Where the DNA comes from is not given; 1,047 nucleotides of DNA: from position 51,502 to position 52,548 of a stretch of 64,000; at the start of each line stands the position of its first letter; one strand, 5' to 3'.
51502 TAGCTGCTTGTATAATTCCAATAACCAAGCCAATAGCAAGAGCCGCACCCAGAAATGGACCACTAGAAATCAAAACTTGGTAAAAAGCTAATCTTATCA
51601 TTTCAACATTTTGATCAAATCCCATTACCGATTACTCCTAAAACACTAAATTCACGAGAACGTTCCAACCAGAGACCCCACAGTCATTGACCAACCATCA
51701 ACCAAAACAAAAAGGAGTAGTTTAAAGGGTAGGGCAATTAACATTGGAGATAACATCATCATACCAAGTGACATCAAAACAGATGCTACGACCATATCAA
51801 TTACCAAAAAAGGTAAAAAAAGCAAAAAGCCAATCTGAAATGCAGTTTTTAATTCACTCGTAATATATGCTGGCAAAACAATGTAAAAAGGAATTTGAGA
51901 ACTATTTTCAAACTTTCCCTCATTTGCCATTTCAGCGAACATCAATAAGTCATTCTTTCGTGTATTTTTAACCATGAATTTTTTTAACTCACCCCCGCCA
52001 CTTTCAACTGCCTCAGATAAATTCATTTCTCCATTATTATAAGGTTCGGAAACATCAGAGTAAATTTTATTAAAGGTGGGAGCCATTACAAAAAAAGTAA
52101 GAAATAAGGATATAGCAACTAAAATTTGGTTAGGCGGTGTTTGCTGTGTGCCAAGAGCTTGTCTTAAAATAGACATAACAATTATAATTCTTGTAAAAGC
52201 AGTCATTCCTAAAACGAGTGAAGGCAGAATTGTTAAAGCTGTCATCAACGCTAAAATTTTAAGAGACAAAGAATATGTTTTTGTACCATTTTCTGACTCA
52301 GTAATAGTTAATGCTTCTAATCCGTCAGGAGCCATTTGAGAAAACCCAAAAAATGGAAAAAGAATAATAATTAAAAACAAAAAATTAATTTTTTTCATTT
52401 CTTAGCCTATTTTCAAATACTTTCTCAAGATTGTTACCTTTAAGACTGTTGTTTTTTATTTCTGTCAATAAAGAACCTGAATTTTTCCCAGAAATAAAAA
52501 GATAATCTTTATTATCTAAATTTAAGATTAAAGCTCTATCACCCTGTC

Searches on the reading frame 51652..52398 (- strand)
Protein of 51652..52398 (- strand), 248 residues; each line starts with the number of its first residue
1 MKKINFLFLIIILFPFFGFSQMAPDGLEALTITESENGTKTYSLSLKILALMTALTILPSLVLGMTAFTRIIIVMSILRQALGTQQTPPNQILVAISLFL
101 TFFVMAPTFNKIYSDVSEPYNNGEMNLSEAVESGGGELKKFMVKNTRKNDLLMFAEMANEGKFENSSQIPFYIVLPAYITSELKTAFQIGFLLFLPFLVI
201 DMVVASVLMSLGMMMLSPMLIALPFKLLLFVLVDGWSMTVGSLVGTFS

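Call 64: search_protein_families(library=pfam, proteins=[window:51652-52398:-], max_evalue=0.00001)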
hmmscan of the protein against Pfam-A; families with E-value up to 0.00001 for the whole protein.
window:51652-52398:- (248 aa): 1 family
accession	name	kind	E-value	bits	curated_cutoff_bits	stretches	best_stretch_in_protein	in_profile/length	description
PF00813.25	FliP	-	1.6e-79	266.8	26.9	1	51-243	1-191/191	FliP family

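Call 66: list_cluster_members(proteins=[P0121, P0001, P0004, window:51652-52398:-, window:58881-59930:-, window:21291-22259:+])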
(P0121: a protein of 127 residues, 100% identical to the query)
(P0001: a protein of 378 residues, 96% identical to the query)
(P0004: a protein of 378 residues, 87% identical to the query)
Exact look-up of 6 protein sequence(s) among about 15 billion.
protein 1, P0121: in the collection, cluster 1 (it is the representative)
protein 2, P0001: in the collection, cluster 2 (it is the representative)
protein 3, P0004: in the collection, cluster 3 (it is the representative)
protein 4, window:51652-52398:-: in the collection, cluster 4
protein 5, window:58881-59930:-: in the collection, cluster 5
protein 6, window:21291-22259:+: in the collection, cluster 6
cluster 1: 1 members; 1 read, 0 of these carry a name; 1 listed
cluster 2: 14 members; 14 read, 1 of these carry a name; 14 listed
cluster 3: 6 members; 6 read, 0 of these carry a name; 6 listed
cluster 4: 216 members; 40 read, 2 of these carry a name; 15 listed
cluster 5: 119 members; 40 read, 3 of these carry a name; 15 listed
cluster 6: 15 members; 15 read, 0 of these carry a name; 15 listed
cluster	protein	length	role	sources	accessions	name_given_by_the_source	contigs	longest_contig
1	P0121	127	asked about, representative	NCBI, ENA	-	-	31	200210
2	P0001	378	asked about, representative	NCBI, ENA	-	-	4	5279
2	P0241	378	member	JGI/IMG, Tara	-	strand:- start:29 stop:1165 length:1137 start_codon:yes stop_codon:yes gene_type:complete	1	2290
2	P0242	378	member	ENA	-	-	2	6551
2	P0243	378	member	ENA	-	-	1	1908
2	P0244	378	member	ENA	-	-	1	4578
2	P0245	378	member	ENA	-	-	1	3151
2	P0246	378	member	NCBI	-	-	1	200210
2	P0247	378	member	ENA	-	-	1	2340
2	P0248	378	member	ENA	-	-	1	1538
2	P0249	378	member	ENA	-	-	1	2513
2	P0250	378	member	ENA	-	-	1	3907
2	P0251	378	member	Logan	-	-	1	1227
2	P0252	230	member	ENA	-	-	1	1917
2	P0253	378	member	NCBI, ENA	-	-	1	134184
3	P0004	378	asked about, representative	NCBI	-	-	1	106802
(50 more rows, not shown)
